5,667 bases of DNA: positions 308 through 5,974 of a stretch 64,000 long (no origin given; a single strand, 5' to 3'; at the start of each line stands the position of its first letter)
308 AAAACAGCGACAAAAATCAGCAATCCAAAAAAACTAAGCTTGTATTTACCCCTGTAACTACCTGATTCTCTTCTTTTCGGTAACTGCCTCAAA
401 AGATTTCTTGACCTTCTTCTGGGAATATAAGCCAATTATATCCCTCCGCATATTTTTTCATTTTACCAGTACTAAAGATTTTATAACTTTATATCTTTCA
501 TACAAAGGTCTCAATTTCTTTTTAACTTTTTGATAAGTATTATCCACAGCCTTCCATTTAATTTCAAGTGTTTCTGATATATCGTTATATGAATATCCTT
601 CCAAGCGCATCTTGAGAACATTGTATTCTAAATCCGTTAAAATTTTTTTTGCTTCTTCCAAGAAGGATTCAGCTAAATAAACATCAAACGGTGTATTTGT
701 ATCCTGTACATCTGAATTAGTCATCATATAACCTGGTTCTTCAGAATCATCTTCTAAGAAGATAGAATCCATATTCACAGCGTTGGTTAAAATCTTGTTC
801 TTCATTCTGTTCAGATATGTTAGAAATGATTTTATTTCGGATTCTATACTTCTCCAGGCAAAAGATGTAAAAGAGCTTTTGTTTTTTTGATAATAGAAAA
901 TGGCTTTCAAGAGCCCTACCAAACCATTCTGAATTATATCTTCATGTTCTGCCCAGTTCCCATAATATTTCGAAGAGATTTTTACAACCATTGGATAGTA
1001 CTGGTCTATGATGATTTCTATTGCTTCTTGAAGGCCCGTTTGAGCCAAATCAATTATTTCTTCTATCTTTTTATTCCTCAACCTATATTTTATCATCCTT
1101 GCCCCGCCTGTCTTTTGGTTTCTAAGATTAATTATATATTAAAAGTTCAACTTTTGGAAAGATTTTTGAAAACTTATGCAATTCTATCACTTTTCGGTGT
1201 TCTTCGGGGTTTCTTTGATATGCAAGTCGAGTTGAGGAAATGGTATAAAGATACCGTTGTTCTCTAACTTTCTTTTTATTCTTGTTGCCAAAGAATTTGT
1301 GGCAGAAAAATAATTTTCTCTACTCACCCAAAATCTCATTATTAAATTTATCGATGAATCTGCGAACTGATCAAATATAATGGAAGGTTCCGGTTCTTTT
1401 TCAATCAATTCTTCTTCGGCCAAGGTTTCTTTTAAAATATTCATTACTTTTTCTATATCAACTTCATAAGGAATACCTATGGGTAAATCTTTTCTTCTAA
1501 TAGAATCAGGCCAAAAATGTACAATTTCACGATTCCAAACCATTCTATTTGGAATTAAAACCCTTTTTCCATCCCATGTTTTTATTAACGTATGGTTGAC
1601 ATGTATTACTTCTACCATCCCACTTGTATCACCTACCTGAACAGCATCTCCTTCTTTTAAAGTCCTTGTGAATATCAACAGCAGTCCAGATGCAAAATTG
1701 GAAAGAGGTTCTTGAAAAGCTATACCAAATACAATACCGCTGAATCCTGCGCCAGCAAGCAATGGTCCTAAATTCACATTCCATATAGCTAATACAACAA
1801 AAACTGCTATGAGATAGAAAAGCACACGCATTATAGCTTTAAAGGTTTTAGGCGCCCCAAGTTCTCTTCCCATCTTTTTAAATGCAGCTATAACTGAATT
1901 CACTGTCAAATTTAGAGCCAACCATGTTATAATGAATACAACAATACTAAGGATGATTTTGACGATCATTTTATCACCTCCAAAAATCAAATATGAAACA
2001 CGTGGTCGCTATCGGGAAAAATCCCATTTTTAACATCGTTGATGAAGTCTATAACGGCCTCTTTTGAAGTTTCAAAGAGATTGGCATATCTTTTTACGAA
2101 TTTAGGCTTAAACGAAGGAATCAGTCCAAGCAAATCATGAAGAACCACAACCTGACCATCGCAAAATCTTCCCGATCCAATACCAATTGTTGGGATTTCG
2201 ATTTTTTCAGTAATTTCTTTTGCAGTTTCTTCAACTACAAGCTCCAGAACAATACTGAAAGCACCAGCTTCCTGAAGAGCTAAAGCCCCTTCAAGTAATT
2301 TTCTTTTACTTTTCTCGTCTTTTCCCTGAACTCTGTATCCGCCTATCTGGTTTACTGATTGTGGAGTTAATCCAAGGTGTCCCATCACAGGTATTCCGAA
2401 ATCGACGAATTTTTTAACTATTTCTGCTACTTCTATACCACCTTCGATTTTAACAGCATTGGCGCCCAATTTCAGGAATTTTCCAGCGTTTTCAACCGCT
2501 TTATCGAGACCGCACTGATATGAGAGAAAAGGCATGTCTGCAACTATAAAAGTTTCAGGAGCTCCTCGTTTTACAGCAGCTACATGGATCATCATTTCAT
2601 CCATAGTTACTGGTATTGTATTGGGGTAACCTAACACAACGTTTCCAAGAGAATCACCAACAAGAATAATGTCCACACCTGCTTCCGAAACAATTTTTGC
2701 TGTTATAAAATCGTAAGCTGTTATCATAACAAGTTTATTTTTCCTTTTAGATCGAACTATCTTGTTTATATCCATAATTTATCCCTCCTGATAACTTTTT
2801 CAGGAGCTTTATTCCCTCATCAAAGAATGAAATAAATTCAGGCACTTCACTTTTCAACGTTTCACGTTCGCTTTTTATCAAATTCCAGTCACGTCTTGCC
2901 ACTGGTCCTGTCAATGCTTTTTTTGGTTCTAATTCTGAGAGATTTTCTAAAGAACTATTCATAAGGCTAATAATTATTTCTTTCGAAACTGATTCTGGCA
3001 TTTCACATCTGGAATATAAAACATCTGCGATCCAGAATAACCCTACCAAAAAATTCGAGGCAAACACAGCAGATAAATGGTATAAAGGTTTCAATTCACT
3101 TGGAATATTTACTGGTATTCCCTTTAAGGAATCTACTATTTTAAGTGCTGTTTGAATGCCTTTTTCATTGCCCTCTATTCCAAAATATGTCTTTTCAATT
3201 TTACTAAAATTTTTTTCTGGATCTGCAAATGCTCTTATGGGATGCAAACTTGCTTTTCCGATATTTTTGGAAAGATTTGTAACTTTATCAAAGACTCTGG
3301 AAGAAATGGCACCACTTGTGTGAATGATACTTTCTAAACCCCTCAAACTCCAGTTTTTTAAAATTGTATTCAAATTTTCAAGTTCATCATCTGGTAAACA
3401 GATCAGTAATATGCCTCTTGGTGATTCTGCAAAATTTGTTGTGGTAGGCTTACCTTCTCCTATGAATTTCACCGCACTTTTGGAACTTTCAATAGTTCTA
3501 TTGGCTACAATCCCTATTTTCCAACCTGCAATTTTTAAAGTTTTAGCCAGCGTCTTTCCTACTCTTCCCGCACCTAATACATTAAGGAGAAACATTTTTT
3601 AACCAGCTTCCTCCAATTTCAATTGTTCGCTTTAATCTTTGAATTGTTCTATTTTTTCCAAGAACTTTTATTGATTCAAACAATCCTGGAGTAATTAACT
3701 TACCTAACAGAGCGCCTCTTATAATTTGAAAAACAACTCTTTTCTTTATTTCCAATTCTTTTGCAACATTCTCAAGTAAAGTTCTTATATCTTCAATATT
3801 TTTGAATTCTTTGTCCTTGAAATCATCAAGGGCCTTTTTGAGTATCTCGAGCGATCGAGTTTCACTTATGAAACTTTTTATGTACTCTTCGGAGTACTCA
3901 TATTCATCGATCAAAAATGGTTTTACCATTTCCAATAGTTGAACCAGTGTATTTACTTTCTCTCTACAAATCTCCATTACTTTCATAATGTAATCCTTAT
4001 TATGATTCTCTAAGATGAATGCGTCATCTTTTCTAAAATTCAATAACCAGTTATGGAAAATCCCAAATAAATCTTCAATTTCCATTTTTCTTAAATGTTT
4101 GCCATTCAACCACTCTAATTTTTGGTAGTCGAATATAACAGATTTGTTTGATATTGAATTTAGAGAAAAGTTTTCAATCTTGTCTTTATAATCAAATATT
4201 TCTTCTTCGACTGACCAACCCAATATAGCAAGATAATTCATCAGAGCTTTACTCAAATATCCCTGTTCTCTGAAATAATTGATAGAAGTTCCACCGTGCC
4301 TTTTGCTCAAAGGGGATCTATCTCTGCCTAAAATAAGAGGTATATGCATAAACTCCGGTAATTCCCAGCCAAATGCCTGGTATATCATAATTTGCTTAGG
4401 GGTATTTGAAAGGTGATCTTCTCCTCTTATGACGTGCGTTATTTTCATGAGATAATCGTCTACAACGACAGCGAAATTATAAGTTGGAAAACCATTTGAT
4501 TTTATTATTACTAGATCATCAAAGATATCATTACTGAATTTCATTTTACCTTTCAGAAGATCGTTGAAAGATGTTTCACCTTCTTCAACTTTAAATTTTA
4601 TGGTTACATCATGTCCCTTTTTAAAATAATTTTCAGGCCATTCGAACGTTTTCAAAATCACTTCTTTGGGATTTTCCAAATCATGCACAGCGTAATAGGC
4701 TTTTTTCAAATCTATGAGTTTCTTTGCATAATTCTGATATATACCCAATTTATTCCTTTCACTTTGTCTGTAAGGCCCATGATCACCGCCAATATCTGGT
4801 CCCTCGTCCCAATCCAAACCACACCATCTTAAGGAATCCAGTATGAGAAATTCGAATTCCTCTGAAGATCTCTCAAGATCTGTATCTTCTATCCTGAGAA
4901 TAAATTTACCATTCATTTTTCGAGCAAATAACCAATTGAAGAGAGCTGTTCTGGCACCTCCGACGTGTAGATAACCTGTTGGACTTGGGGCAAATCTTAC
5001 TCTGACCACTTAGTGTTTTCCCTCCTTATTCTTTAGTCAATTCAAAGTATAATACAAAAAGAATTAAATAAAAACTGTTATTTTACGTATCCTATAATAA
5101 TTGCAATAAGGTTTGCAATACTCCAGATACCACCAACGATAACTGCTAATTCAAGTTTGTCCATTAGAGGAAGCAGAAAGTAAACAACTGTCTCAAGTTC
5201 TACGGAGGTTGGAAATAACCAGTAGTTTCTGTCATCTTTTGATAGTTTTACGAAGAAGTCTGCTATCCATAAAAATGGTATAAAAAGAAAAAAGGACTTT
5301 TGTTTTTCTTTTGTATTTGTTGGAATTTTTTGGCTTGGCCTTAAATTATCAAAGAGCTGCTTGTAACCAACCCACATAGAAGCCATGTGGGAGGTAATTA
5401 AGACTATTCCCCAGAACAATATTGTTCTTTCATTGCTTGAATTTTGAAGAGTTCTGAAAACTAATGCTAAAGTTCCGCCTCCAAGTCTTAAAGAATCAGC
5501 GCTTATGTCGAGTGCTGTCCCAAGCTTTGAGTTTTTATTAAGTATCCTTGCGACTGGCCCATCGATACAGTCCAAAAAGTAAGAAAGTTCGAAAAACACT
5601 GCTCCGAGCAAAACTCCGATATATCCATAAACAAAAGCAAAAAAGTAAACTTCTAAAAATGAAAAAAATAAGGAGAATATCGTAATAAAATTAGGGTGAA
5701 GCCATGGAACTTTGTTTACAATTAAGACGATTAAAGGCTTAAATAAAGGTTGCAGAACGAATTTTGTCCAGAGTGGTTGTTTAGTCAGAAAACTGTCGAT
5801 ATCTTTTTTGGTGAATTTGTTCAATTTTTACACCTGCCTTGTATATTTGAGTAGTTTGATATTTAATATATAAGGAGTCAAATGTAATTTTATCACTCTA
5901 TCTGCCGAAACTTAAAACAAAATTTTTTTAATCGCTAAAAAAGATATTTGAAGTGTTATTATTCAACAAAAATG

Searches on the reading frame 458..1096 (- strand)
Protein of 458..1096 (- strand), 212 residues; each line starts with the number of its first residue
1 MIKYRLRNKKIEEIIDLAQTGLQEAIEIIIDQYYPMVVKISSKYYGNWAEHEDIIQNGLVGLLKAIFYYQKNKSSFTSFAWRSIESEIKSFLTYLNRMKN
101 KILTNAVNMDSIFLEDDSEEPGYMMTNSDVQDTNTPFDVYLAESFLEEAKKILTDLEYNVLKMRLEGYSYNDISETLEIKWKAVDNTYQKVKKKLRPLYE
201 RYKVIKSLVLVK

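Call 70: search_protein_families(library=pfam, proteins=[window:458-1096:-], max_evalue=1e-8)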
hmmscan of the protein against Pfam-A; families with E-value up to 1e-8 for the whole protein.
window:458-1096:- (212 aa): 1 family
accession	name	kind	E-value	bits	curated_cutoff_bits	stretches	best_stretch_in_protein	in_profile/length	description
PF04542.20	Sigma70_r2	-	9.7e-15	54.6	24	1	30-95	2-68/71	Sigma-70 region 2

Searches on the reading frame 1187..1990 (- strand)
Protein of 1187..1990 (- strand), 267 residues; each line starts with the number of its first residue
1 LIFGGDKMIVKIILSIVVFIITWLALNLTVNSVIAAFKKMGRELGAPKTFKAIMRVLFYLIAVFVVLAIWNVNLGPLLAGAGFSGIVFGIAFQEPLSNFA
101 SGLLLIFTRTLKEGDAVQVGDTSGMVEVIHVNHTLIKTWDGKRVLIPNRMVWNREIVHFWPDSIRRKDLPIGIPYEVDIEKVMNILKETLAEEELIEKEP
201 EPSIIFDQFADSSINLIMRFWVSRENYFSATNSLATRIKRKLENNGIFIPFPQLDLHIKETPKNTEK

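Call 70: search_protein_families(library=pfam, proteins=[window:1187-1990:-], max_evalue=1e-8)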
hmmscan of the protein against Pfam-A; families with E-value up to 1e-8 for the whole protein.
window:1187-1990:- (267 aa): 2 families
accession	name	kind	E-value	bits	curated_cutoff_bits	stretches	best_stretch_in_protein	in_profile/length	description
PF21082.3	MS_channel_3rd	-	2.6e-17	63.5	21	1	169-247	3-86/88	Mechanosensitive ion channel MscS, C-terminal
PF00924.24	MS_channel_2nd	-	5.1e-15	55.8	20.2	1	95-156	2-63/68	Mechanosensitive ion channel, beta-domain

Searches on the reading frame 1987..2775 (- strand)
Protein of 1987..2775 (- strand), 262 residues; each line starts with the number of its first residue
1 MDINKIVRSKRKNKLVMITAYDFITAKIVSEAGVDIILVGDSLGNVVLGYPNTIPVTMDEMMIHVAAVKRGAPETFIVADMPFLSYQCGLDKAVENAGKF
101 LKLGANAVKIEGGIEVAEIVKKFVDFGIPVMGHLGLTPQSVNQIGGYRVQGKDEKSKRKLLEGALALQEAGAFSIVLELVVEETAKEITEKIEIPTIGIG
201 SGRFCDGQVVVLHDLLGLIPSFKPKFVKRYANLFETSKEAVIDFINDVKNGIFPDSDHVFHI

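Call 70: search_protein_families(library=pfam, proteins=[window:1987-2775:-], max_evalue=1e-8)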
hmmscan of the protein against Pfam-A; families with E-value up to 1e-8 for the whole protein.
window:1987-2775:- (262 aa): 1 family
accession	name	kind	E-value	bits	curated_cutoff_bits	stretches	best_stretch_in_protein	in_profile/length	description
PF02548.21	Pantoate_transf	-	8.8e-111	369.9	28.7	1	3-255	4-258/259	Ketopantoate hydroxymethyltransferase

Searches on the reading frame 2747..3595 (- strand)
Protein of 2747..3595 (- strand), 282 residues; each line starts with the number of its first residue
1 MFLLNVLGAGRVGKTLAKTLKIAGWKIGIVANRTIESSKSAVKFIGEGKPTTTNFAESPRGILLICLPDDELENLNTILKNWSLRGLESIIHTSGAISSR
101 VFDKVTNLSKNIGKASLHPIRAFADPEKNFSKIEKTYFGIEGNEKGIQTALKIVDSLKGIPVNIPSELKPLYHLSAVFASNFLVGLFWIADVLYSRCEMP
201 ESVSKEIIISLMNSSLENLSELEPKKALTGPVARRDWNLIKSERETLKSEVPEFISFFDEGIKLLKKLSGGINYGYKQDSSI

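Call 70: search_protein_families(library=pfam, proteins=[window:2747-3595:-], max_evalue=1e-8)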
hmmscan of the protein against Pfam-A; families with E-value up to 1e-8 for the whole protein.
window:2747-3595:- (282 aa): 1 family
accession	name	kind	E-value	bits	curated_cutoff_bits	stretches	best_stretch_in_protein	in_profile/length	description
PF10728.14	DUF2520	-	6.3e-29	100.7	25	1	136-251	1-114/125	Domain of unknown function (DUF2520)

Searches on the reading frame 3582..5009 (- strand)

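Call 70: search_protein_families(library=pfam, proteins=[window:3582-5009:-], max_evalue=1e-8)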
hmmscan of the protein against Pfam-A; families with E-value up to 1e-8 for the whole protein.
window:3582-5009:- (475 aa): 2 families
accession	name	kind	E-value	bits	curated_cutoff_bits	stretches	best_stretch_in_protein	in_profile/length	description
PF00749.27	tRNA-synt_1c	-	9.2e-90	301.2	23.4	1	1-300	1-314/314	tRNA synthetases class I (E and Q), catalytic domain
PF19269.4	Anticodon_2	-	2e-27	96.7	23.6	1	334-463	10-141/141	Anticodon binding domain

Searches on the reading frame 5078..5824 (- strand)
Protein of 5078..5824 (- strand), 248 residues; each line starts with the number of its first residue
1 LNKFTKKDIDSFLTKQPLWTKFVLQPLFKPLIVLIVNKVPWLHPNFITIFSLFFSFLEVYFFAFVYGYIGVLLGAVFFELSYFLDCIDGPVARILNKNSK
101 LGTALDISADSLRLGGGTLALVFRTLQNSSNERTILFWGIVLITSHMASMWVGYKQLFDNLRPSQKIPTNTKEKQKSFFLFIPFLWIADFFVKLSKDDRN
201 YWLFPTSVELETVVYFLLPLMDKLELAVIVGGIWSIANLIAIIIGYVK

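Call 70: search_protein_families(library=pfam, proteins=[window:5078-5824:-], max_evalue=1e-8)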
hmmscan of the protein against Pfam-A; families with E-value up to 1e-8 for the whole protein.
window:5078-5824:- (248 aa): 1 family
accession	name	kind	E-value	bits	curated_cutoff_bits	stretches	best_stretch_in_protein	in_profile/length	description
PF01066.26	CDP-OH_P_transf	-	6.2e-15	56.3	22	1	41-187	1-135/152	CDP-alcohol phosphatidyltransferase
